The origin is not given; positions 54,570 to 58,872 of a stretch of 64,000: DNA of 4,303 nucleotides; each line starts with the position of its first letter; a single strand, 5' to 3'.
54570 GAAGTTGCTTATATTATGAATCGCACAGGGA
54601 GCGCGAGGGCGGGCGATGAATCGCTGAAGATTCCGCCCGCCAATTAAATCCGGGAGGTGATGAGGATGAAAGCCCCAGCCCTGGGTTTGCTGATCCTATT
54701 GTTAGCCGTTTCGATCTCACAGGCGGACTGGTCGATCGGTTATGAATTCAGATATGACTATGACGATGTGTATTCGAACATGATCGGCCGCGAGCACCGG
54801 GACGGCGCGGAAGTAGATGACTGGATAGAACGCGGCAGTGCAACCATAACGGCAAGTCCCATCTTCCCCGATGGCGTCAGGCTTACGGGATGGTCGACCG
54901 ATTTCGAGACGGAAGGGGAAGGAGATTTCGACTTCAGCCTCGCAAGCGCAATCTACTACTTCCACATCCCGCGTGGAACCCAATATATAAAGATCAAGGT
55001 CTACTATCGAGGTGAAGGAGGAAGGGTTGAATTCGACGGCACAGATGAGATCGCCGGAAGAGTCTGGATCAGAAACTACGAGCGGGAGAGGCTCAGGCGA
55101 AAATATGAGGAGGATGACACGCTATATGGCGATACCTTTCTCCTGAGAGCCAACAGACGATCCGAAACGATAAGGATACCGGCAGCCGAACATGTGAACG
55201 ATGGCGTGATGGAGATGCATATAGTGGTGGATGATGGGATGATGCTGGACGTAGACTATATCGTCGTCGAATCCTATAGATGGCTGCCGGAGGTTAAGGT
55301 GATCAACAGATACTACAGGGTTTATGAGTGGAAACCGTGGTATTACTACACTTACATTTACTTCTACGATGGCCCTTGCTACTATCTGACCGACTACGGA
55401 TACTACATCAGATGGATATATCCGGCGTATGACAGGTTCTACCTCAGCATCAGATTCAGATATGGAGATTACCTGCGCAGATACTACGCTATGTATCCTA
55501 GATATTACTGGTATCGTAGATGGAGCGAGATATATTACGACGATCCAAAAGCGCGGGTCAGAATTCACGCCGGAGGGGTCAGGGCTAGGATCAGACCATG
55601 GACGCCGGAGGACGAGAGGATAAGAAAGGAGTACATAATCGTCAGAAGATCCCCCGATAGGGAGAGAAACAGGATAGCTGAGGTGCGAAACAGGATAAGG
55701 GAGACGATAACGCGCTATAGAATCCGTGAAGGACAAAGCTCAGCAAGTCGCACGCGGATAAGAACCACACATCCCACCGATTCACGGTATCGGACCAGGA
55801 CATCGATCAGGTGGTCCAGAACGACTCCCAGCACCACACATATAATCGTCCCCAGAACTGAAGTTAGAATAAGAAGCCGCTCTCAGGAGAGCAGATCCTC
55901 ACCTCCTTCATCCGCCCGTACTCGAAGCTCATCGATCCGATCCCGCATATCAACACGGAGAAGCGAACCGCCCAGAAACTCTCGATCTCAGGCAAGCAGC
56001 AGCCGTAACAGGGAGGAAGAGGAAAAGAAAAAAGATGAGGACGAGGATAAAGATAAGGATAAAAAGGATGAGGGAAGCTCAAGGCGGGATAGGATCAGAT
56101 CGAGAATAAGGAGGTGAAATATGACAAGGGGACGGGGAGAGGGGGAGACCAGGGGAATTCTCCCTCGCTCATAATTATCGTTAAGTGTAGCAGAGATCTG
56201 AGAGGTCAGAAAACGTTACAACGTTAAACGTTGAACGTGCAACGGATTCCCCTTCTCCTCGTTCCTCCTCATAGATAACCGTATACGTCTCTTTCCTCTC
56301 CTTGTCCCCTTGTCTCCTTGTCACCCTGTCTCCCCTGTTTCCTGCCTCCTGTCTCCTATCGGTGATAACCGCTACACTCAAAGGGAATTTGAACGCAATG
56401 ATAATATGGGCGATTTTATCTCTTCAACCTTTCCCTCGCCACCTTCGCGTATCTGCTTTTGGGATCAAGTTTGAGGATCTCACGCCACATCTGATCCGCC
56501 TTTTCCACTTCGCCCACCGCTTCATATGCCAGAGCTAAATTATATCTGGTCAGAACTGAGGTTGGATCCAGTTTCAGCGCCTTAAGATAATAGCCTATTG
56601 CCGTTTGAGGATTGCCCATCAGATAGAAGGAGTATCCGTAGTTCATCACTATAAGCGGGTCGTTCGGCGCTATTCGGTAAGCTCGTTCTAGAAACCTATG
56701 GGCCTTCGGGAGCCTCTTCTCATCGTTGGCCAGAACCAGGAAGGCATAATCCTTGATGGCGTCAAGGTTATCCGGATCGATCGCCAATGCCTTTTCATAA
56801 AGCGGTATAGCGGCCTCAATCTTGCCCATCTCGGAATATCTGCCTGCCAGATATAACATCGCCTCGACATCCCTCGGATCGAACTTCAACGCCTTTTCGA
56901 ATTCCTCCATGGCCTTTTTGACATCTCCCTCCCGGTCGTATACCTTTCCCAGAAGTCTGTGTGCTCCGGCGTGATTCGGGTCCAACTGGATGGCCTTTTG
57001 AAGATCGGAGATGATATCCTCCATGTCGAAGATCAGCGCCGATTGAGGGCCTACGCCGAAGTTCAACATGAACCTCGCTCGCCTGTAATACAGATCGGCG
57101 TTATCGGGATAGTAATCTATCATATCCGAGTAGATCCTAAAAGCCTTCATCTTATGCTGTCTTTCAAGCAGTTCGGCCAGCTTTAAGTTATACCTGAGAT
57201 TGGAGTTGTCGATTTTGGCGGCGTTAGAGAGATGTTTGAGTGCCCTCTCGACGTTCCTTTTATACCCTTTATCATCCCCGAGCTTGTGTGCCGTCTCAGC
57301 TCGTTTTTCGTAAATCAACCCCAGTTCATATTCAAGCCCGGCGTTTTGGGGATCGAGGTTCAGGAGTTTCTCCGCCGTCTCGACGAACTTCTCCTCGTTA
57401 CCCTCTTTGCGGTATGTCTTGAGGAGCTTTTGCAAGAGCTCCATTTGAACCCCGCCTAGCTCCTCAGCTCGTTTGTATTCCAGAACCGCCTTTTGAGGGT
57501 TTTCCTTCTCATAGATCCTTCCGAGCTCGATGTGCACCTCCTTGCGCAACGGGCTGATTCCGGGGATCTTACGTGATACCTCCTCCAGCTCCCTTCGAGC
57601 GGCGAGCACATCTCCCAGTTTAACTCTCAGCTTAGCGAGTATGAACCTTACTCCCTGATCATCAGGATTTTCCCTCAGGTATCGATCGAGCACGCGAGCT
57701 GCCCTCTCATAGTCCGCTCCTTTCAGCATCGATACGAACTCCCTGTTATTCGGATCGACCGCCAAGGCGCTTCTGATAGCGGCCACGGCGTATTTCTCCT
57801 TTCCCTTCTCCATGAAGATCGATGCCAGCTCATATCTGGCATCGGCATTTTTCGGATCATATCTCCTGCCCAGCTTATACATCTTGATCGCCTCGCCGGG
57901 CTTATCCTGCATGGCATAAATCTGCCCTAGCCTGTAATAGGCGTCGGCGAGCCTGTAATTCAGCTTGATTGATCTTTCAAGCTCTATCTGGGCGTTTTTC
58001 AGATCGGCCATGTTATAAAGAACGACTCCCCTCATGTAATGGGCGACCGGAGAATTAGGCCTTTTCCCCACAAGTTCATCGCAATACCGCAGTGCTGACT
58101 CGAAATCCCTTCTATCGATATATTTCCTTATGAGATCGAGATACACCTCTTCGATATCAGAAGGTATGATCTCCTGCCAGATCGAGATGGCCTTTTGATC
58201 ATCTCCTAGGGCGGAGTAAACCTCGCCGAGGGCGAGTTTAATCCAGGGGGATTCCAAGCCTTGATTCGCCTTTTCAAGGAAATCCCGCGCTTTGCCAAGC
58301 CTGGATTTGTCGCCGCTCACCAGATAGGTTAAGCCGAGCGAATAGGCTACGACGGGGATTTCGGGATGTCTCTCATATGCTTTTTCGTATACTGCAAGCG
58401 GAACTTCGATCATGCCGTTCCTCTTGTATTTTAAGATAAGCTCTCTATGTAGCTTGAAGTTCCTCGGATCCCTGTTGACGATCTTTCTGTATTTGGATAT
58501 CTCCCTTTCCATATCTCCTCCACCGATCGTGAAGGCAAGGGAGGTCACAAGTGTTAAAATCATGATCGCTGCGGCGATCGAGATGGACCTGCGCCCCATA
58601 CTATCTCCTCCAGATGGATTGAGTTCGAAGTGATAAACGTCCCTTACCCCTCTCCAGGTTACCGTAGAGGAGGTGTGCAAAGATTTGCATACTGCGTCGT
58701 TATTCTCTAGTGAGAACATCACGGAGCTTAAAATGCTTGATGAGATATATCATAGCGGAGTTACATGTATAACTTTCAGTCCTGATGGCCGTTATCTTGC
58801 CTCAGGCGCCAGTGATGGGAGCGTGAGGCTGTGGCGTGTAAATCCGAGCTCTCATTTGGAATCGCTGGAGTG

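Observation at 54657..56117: Secreted protein with an extraordinarily biased tail: Tyr/Trp/Arg-rich block, then Arg-Ser/Thr-rich block, then Lys/Asp/Glu block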

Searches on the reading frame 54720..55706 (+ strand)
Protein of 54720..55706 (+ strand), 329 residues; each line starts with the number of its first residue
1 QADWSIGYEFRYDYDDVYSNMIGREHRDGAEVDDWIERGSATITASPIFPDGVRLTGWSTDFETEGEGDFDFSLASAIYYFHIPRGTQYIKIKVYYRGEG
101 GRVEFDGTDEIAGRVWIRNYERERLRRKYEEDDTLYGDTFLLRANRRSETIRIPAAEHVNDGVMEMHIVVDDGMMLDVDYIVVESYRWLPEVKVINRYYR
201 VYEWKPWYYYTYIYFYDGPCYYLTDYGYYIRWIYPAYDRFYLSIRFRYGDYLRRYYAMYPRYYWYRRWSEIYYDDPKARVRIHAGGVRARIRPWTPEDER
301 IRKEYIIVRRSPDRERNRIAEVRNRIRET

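Call 33: predict_structure(alignment_id=A2)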
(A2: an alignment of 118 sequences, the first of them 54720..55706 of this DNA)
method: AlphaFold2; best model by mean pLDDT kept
length: 329 residues; sequences in the alignment: 118
mean_pLDDT: 70.7   pTM: 0.64
mean pLDDT of the five models: 70.7, 65.1, 63.3, 62.5, 61.5
residues with pLDDT >= 90: 104; 70-90: 75; 50-70: 65; < 50: 85
segments of 3 or more residues with pLDDT < 50: 1-17, 191-215, 218-220, 223-231, 233-237, 262-287
pLDDT, mean of each block of 10 residues (from residue 1): 28 46 90 90 93 90 57 90 91 94 66 92 73 69 93 89 95 93 82 45 42 48 46 50 59 62 40 35 46 90 86 79 83
secondary structure, 60 per line:
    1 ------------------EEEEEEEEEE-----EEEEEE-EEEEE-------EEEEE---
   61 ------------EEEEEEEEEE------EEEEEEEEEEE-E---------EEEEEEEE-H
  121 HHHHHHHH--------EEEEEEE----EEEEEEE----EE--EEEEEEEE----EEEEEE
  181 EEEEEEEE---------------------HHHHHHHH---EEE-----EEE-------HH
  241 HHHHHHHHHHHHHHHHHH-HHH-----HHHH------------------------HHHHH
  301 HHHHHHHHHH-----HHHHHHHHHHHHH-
elements in order: E19-28 E34-39 E41-45 E53-57 E73-82 E89-99 E111-118 H120-128 E137-143 E148-154 E163-170 E175-188 H210-217 E221-223 E229-231 H239-258 H268-271 H296-310 H316-328

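Call 38: fold_search(model_id=the predicted structure, library=pdb)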
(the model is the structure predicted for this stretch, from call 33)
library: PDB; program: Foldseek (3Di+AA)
matches with E <= 10: 1781; with E <= 0.001: 49
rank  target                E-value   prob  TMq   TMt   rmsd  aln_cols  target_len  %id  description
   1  2xon_L                1.3e-05  1.00  0.28  0.54   4.4       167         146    9  Structure of TmCBM61 in complex with beta-1,4-galactotriose at 1.4 A resolution (released 2010-09-08)
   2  2xom_A                1.6e-05  1.00  0.26  0.50   5.4       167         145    9  Atomic resolution structure of TmCBM61 in complex with beta-1,4- galactotriose (released 2010-09-08)
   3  3nru_D                3.8e-05  1.00  0.29  0.52   6.9       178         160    8  Ligand binding domain of EPHA7 (released 2010-12-08)
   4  3nru_K                4.5e-05  1.00  0.29  0.51   7.5       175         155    7  Ligand binding domain of EPHA7 (released 2010-12-08)
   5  3nru_F                6.3e-05  1.00  0.30  0.55   6.6       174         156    9  Ligand binding domain of EPHA7 (released 2010-12-08)
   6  1of3_B                7.5e-05  1.00  0.24  0.39   7.2       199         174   15  Structural and thermodynamic dissection of specific mannan recognition by a carbohydrate-binding module, TmCBM27 (released 2003-04-17)
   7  6r3m_A                8.0e-05  1.00  0.24  0.38   7.9       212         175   13  Family 11 Carbohydrate-Binding Module from Clostridium thermocellum in complex with beta-1,3-1,4-mixed-linked tetrasac (released 2020-02-05)
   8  3nru_J                1.0e-04  1.00  0.29  0.51   7.2       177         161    9  Ligand binding domain of EPHA7 (released 2010-12-08)
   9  3nru_A                1.2e-04  1.00  0.29  0.53   6.7       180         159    9  Ligand binding domain of EPHA7 (released 2010-12-08)
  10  3nru_L                1.3e-04  1.00  0.29  0.54   6.4       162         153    8  Ligand binding domain of EPHA7 (released 2010-12-08)
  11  8a28_A                1.3e-04  1.00  0.28  0.25   5.7       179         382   12  Structure of the astacin zymogen of LAST-MAM from Limulus polyphemus (released 2022-10-19)
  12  3nru_I                1.5e-04  1.00  0.29  0.52   7.4       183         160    8  Ligand binding domain of EPHA7 (released 2010-12-08)
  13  3nru_C                1.9e-04  1.00  0.29  0.52   6.8       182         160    8  Ligand binding domain of EPHA7 (released 2010-12-08)
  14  3nru_B                2.0e-04  1.00  0.29  0.53   6.6       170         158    8  Ligand binding domain of EPHA7 (released 2010-12-08)
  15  6r31_A                2.0e-04  1.00  0.27  0.45   6.2       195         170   12  Family 11 Carbohydrate-Binding Module from Clostridium thermocellum in complex with beta-1,3-1,4-mixed-linked tetrasac (released 2020-02-05)
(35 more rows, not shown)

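Call 46: search_protein_representatives(alignment_id=A3)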
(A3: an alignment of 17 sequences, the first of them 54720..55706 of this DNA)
Query: 17 sequences, 326 profile positions. Proteins with E-value up to 0.001 (for the whole library): 96; up to 1e-10: 86; up to 1e-30: 61. The best 96 are listed.
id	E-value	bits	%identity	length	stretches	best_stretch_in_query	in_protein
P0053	1.0e-150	517.9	-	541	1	7-325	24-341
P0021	5.8e-144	495.7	-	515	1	1-326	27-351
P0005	2.3e-138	477.3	-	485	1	2-325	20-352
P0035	9.6e-133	458.9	-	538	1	2-325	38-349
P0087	3.2e-132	457.1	-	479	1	8-325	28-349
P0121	1.3e-124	432.1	-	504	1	8-325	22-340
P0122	9.5e-113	393.2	-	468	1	7-311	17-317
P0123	6.1e-99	347.8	-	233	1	5-213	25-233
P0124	4.9e-94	331.7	-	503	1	2-315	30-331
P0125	3.5e-89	315.7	-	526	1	4-316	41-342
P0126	4.9e-89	315.2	-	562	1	9-325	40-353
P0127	1.4e-88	313.7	-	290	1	2-262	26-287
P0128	9.2e-83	294.6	-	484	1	10-315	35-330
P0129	3.7e-75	269.6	-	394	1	11-317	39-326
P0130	5.7e-75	269.0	-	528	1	16-326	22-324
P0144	1.9e-46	175.3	-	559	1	21-321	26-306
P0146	5.2e-44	167.3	-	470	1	21-279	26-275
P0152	2.4e-38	148.6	-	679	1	21-235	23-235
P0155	1.7e-36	142.5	-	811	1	21-232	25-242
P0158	9.0e-36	140.2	-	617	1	21-221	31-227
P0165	4.7e-33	131.3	-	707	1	21-264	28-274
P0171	1.6e-32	129.5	-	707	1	21-265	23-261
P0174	1.7e-31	126.1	-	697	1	21-308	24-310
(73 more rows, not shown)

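Call 48: list_cluster_members(proteins=[P0155, P0152, P0165, P0171, P0158, P0146, P0130, P0144, P0126, P0174])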
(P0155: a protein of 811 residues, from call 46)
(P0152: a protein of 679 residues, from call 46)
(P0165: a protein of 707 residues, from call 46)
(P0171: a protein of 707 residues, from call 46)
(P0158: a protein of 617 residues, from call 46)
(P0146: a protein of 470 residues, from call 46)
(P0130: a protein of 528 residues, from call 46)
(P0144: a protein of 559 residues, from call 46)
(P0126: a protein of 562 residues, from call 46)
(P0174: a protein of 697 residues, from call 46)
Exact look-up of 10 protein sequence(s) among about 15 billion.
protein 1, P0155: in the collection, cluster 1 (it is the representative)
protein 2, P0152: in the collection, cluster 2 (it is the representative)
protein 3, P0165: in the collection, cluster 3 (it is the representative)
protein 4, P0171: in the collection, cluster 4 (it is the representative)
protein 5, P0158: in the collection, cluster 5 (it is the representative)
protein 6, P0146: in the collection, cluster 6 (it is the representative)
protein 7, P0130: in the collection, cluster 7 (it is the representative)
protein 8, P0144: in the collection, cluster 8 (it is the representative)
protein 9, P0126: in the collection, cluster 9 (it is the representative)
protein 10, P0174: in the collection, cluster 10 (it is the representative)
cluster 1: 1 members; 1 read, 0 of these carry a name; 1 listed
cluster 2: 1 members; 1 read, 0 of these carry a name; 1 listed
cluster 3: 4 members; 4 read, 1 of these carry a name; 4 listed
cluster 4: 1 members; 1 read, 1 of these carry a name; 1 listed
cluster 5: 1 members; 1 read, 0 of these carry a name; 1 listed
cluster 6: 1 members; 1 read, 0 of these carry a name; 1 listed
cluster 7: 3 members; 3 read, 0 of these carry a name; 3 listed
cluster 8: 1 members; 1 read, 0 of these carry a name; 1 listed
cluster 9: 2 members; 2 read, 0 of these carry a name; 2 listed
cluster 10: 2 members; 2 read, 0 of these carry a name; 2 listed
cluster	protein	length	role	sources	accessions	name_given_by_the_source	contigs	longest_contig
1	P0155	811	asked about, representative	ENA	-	-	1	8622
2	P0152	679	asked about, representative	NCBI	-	-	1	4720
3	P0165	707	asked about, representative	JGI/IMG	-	-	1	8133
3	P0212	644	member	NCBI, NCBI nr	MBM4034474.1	MAG: hypothetical protein FJ291_22240, partial [Planctomycetes bacterium] | hypothetical protein [Planctomycetota bacterium]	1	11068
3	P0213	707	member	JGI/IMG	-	-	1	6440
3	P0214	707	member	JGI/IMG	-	-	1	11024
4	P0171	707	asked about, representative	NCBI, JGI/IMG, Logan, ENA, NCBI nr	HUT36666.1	MAG TPA: hypothetical protein VNE39_24465 [Planctomycetota bacterium] | hypothetical protein [Planctomycetota bacterium]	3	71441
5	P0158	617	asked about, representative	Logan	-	-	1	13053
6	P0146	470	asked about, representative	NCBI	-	-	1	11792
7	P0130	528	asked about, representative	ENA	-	-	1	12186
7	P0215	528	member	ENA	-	-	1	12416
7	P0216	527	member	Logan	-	-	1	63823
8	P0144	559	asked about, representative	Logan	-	-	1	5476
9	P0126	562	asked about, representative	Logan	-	-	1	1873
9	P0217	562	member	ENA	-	-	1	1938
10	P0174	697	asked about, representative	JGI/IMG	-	-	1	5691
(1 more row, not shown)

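Call 49: find_encoding_contigs(protein=P0171, flank=8000, max_places=1)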
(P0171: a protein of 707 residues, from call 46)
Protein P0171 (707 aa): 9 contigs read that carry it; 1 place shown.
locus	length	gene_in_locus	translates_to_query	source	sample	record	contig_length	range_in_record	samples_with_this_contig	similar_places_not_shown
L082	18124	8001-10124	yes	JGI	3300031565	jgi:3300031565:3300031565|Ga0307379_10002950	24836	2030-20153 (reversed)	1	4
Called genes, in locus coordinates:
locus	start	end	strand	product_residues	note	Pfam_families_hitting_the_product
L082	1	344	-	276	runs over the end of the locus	PF10418:DHODB_Fe-S_bind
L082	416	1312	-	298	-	PF04055:Radical_SAM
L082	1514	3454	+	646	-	PF00722:Glyco_hydro_16, PF03935:SKN1_KRE6_Sbg1 (faint)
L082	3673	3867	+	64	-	-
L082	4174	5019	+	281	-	-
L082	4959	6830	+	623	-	PF02730:AFOR_N, PF01314:AFOR_C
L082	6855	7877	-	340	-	PF00348:polyprenyl_synt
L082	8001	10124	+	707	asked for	-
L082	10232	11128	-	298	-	PF06283:ThuA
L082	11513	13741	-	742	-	PF08309:LVIVD (faint)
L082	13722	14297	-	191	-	PF13302:Acetyltransf_3, PF00583:Acetyltransf_1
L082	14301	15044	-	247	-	PF02353:CMAS, PF01209:Ubie_methyltran, PF05175:MTS (weak), PF13489:Methyltransf_23, PF13847:Methyltransf_31, PF08241:Methyltransf_11, PF08242:Methyltransf_12, PF13649:Methyltransf_25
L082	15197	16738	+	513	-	PF17159:MASE3, PF00512:HisKA, PF02518:HATPase_c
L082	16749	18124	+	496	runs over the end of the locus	-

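Call 50: find_encoding_contigs(protein=P0216, flank=8000, max_places=1)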
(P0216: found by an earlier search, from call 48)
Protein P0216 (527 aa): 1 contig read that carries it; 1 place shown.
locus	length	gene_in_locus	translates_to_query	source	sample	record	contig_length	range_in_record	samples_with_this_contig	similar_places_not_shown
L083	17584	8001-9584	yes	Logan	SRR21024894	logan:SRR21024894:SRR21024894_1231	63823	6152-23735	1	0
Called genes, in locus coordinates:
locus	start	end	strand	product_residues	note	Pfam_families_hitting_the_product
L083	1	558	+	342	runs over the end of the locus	PF23446:LysM1_NFP_LYK (faint), PF23473:LysM3_LYK4_5, PF01476:LysM, PF05257:CHAP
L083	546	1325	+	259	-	PF03990:DUF348 (faint), PF03330:DPBB_1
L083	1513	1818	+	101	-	-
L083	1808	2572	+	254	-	-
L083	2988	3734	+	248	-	-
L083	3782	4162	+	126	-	PF00293:NUDIX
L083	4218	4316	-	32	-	-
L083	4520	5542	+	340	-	-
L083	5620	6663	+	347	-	PF01137:RTC, PF05189:RTC_insert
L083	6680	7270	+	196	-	PF01740:STAS (weak)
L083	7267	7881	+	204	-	-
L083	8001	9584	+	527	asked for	-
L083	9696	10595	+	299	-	PF18975:DUF5711 (faint), PF23414:Beta-prop_EML_2 (faint), PF12894:ANAPC4_WD40 (faint), PF23381:Beta-prop_IFT122_1st (faint), PF24807:WD40_CDC20-Fz (faint), PF25171:Beta-prop_WDR36-Utp21_1st (faint), PF25174:Beta-prop_THOC3 (faint)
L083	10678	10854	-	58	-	-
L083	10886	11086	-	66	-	PF20607:DUF6800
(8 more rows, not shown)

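Call 62: search_solved_structures(query=A3, max_evalue=10)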
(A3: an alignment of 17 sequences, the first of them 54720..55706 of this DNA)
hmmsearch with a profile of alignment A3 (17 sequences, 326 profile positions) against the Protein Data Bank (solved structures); distinct sequences matched with E-value up to 10: 3.
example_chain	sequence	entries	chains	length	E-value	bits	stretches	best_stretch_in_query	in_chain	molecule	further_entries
4rv0_A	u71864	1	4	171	0.032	16.7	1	131-196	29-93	Transitional endoplasmic reticulum ATPase TER94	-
2m4g_A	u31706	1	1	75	0.16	14.5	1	111-150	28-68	Murine Norovirus VPg protein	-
1h0m_A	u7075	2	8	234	0.2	14.1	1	240-297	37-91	Transcriptional activator protein TraR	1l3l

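Call 64: fold_search(model_id=the predicted structure, library=viral)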
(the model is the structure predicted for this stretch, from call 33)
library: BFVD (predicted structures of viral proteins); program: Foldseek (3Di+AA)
matches with E <= 10: 1494; with E <= 0.001: 83
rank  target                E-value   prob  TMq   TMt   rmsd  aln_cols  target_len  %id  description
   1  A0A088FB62            2.8e-06  1.00  0.28  0.16   7.6       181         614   15  (no name in the UniProt tables at hand)
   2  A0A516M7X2            9.6e-06  1.00  0.30  0.59   4.6       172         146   10  (no name in the UniProt tables at hand)
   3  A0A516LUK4            1.7e-05  1.00  0.31  0.57   6.1       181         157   14  (no name in the UniProt tables at hand)
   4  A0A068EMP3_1          3.0e-05  1.00  0.26  0.09   6.1       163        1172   13  Putative tail protein [Bacillus phage CP-51]
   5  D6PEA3                3.5e-05  1.00  0.24  0.33   8.1       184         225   11  (no name in the UniProt tables at hand)
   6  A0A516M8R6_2          5.6e-05  1.00  0.29  0.09   5.8       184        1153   10  (no name in the UniProt tables at hand)
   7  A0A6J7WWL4            6.6e-05  1.00  0.25  0.17  16.4       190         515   12  Uncharacterized protein [uncultured Caudovirales phage]
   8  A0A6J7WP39            6.6e-05  1.00  0.28  0.15   7.6       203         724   10  Uncharacterized protein [uncultured Caudovirales phage]
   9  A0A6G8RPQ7            7.4e-05  1.00  0.28  0.14  12.1       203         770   12  Tail fibers protein [Salmonella phage maane]
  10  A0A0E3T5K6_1          7.8e-05  1.00  0.28  0.11  19.8       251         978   10  Tail fiber [Bacillus phage Stills]
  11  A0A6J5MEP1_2          7.8e-05  0.98  0.19  0.10  15.8       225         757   11  Uncharacterized protein [uncultured Caudovirales phage]
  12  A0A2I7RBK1            9.3e-05  0.99  0.18  0.09  13.8       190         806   10  (no name in the UniProt tables at hand)
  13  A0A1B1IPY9            1.2e-04  1.00  0.26  0.31   7.6       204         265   10  (no name in the UniProt tables at hand)
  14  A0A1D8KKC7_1          1.2e-04  1.00  0.27  0.09  13.2       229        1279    9  Uncharacterized protein [Synechococcus phage S-CAM3]
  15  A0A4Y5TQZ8            1.3e-04  1.00  0.21  0.14  12.3       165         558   13  (no name in the UniProt tables at hand)
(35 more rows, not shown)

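Call 77: search_protein_families(library=pfam, proteins=[P0171, P0155, P0130, P0146], max_evalue=1)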
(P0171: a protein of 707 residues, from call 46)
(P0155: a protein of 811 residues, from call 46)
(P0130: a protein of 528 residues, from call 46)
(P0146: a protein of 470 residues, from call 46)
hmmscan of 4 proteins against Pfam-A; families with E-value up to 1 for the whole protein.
P0171 (707 aa): 0 families

P0155 (811 aa): 0 families

P0130 (528 aa): 0 families

P0146 (470 aa): 0 families

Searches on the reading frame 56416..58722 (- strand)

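Call 11: search_protein_families(library=pfam, proteins=[window:56416-58722:-], max_evalue=0.001)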
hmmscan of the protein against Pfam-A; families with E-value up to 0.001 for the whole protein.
window:56416-58722:- (768 aa): 28 families (the best 25 are shown)
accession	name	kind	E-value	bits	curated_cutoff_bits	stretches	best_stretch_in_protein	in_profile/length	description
PF14559.12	TPR_19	-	1e-51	173.5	25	5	631-690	3-60/68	Tetratricopeptide repeat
PF13431.12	TPR_17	-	4.7e-47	154.8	24.4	1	711-744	1-34/34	Tetratricopeptide repeat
PF07719.23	TPR_2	-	1.3e-45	150.2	27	4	586-618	2-34/34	Tetratricopeptide repeat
PF13428.12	TPR_14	-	2.4e-42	139.4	23.5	2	587-626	3-42/44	Tetratricopeptide repeat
PF13414.12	TPR_11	-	4.2e-38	129.2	26.8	3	696-737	1-42/42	TPR repeat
PF00515.34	TPR_1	-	7.8e-37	124.1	27.8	3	259-292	1-34/34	Tetratricopeptide repeat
PF13181.12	TPR_8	-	4.5e-34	114.1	25.7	1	590-617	6-33/34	Tetratricopeptide repeat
PF13432.12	TPR_16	-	6.9e-33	113.1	32.7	1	573-618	19-64/65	Tetratricopeptide repeat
PF13371.12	TPR_9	-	9.4e-32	109.3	35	0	336-383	9-56/73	Tetratricopeptide repeat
PF23914.1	TPR_CcmH_CycH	-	2.3e-29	102.7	42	3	566-661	31-129/158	Cytochrome c-type biogenesis protein H TPR domain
PF13424.12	TPR_12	-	5.2e-25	87.9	30.1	1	621-686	4-76/77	Tetratricopeptide repeat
PF13174.12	TPR_6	-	1.1e-24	85.7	26.3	0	727-756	4-33/33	Tetratricopeptide repeat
PF12895.13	ANAPC3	-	3.3e-23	82.2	27.2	1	673-742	7-75/82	Anaphase-promoting complex, cyclosome, subunit 3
PF13176.12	TPR_7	-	3.4e-20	70.8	27.9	0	629-654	9-34/36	Tetratricopeptide repeat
PF13429.12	TPR_15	-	2e-13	50.8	26.2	1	623-751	150-276/280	Tetratricopeptide repeat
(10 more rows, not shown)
